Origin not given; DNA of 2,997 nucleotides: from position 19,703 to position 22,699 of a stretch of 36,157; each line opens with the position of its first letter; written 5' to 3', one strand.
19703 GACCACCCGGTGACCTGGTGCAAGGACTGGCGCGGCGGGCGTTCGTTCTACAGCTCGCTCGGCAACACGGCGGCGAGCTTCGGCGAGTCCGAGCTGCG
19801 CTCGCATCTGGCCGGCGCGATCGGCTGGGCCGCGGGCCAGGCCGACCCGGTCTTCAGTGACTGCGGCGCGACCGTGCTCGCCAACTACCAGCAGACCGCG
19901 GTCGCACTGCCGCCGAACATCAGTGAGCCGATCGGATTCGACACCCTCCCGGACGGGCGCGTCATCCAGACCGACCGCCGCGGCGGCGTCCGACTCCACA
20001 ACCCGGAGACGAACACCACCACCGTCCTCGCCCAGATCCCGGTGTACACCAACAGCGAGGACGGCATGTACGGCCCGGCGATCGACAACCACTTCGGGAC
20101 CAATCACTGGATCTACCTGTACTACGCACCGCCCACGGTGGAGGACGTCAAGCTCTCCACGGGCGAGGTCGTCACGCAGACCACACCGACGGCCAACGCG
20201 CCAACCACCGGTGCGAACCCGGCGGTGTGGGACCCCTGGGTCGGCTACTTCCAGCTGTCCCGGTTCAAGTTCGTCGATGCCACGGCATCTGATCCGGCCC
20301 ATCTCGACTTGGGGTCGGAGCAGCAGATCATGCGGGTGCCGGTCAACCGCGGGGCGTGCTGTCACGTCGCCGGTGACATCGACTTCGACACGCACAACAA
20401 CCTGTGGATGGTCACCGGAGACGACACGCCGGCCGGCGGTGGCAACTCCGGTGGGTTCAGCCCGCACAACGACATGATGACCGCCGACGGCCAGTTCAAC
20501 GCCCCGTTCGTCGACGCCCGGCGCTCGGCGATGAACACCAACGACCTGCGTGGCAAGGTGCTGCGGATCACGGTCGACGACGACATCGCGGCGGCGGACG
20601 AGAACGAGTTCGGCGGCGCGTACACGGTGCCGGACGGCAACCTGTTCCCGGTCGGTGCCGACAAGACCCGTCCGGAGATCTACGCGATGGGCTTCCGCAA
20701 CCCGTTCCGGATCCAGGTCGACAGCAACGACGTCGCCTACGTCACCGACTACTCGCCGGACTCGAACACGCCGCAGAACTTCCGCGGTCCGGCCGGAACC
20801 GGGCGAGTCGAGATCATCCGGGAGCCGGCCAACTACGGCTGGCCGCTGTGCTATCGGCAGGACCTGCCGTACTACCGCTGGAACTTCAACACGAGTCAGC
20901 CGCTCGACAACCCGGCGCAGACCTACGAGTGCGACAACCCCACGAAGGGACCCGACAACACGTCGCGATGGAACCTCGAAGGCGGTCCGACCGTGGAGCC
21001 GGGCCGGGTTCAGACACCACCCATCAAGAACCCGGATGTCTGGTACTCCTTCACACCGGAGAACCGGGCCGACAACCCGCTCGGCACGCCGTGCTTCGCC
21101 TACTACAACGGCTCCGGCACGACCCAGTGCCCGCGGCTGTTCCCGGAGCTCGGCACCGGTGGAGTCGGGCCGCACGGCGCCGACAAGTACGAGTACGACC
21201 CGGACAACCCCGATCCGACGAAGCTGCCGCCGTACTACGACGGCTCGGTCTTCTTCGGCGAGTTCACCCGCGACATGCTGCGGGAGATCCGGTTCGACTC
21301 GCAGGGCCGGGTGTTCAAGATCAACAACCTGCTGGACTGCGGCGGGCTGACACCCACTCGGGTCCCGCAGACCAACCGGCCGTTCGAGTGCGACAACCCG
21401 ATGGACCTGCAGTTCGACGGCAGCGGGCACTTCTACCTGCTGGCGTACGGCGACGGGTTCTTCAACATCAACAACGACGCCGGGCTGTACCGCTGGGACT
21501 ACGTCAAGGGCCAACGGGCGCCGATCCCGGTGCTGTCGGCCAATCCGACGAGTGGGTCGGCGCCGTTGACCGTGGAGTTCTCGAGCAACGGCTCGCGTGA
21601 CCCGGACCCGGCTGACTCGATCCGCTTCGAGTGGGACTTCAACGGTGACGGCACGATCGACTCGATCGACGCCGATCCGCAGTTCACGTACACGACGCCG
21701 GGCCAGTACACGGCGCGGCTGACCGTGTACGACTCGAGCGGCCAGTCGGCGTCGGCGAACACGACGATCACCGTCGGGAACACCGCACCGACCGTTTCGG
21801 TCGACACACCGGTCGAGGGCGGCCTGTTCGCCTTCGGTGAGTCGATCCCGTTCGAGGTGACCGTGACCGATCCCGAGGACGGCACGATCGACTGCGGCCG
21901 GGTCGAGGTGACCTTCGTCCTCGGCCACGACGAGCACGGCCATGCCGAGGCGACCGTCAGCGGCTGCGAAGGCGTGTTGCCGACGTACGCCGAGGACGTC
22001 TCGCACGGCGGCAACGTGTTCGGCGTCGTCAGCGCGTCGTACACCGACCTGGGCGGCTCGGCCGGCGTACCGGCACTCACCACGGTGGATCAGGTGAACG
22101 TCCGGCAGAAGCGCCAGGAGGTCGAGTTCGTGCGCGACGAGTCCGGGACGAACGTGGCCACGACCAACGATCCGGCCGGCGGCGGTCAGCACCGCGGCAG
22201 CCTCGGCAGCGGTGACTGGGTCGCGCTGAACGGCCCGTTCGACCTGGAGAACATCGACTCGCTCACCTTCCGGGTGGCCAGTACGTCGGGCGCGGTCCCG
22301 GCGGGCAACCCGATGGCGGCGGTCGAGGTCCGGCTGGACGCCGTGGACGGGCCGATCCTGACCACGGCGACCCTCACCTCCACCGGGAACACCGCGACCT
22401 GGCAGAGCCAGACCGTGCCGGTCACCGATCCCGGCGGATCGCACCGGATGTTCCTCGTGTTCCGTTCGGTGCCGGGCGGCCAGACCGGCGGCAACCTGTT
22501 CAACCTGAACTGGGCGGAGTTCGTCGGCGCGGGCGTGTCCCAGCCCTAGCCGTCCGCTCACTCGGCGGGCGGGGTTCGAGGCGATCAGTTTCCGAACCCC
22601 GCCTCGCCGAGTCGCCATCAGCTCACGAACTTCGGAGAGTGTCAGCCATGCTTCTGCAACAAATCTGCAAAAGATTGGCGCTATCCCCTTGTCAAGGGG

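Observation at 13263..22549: Exported ThuA + PQQ-propeller + DUF1080 / Tat-TIM-barrel gene set: possible quinoprotein-driven keto-glycoside cleavage system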

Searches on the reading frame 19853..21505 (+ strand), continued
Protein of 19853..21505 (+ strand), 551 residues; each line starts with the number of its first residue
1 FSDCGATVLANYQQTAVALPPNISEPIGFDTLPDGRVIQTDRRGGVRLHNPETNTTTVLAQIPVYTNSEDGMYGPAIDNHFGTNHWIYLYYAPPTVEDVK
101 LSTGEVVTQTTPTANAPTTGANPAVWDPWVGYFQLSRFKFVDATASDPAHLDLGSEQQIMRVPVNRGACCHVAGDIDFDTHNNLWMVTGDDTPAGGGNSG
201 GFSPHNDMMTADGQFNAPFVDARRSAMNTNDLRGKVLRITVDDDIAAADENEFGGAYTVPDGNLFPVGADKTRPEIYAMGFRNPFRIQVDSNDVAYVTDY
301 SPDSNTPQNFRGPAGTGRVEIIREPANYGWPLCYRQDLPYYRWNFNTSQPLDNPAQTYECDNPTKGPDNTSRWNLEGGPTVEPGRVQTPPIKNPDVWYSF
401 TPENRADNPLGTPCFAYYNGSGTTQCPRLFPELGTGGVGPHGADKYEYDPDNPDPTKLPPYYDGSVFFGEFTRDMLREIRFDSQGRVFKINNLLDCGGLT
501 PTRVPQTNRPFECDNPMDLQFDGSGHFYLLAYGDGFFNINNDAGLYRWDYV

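Call 64: list_cluster_members(proteins=[P0263, P0269, P0280, P0281, P0284, P0312, P0241, P0258])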
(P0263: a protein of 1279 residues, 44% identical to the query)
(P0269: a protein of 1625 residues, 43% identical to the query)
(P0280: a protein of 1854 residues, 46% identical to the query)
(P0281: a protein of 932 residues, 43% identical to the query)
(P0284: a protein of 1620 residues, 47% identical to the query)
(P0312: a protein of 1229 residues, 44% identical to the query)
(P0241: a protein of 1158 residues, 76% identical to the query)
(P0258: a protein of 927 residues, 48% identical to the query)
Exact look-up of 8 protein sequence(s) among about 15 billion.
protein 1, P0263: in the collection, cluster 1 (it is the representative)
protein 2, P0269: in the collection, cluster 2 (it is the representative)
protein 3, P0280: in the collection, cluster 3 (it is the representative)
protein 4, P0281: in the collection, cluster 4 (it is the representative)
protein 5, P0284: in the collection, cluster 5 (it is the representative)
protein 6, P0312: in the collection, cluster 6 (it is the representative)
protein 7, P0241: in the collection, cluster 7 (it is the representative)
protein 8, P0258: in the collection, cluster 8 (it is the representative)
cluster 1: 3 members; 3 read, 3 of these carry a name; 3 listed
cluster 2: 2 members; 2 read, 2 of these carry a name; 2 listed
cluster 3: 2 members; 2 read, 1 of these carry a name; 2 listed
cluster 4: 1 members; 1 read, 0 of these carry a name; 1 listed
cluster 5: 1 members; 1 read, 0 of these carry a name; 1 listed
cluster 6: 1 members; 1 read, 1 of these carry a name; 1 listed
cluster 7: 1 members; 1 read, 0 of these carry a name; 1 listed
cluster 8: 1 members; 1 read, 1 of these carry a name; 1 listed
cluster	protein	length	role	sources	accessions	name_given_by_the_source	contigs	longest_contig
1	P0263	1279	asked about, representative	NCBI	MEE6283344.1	PQQ-dependent sugar dehydrogenase, partial [Georgenia sp. MJ170]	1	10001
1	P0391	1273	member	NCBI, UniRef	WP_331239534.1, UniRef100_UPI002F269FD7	PQQ-dependent sugar dehydrogenase, partial [Georgenia sp. MJ170] | PQQ-dependent sugar dehydrogenase n=1 Tax=Georgenia sunbinii TaxID=3117728 ...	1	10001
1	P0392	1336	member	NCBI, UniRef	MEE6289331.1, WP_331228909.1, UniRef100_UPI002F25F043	PQQ-dependent sugar dehydrogenase, partial [Georgenia sp. MJ173] | PQQ-dependent sugar dehydrogenase n=1 Tax=Georgenia sunbinii TaxID=3117728 ...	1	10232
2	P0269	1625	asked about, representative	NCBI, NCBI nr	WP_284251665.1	PQQ-dependent sugar dehydrogenase [Litorihabitans aurantiacus]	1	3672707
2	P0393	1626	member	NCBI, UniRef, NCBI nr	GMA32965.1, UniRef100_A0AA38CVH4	hypothetical protein GCM10025875_29570 [Litorihabitans aurantiacus] | Sugar phosphate isomerase/epimerase n=2 Tax=Litorihabitans aurantiacus TaxID=1930061 ...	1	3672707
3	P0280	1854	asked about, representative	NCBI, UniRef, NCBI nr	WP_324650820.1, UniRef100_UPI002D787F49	ThuA domain-containing protein [Georgenia sp. H159] | ThuA domain-containing protein n=1 Tax=Georgenia sp. H159 TaxID=3076115 ...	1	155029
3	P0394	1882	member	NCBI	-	-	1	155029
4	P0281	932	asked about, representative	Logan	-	-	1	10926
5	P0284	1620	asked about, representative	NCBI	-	-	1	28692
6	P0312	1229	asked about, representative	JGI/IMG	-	glucose/arabinose dehydrogenase/type 1 glutamine amidotransferase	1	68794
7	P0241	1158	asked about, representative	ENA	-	-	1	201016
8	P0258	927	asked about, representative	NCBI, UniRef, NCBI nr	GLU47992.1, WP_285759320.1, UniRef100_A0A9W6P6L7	PQQ-dependent sugar dehydrogenase [Nocardiopsis ansamitocini] | PKD domain-containing protein n=1 Tax=Nocardiopsis ansamitocini TaxID=1670832 ...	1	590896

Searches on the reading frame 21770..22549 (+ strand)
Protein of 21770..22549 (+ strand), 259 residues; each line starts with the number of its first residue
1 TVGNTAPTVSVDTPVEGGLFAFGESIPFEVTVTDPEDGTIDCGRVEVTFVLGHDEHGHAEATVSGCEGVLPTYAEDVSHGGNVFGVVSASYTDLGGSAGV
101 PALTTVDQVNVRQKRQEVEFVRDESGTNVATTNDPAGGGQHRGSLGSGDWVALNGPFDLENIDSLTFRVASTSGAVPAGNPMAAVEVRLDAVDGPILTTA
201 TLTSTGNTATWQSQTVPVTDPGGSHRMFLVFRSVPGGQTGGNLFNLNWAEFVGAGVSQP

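Call 47: search_solved_structures(query=window:21770-22549:+, max_evalue=0.1, show_alignments=1)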
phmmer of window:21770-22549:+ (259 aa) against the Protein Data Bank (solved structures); distinct sequences matched with E-value up to 0.1: 8.
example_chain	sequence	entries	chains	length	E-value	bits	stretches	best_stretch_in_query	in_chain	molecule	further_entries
3c7e_A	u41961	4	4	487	3.8e-10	43.1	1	131-251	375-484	Endo-1,4-beta-xylanase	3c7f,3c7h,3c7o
3c7g_A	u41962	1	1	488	3.8e-10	43.1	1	131-251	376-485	Endo-1,4-beta-xylanase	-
2v4v_A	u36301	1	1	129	8.4e-09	38.6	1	115-251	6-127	GH59 GALACTOSIDASE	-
1w9s_A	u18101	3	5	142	2.9e-08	36.9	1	119-251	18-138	BH0236 PROTEIN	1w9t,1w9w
1gmm_A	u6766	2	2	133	6.7e-06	29.1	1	132-232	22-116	CBM6 | XYLANASE U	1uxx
1uxz_A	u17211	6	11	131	0.00041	23.3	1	122-248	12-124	CELLULASE B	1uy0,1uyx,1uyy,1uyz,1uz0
5m77_A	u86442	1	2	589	0.013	18.4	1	138-252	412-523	Alpha-1,6-mannanase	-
9kvu_A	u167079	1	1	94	0.03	17.1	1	3-72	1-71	bacterial immunoglobulin domain B1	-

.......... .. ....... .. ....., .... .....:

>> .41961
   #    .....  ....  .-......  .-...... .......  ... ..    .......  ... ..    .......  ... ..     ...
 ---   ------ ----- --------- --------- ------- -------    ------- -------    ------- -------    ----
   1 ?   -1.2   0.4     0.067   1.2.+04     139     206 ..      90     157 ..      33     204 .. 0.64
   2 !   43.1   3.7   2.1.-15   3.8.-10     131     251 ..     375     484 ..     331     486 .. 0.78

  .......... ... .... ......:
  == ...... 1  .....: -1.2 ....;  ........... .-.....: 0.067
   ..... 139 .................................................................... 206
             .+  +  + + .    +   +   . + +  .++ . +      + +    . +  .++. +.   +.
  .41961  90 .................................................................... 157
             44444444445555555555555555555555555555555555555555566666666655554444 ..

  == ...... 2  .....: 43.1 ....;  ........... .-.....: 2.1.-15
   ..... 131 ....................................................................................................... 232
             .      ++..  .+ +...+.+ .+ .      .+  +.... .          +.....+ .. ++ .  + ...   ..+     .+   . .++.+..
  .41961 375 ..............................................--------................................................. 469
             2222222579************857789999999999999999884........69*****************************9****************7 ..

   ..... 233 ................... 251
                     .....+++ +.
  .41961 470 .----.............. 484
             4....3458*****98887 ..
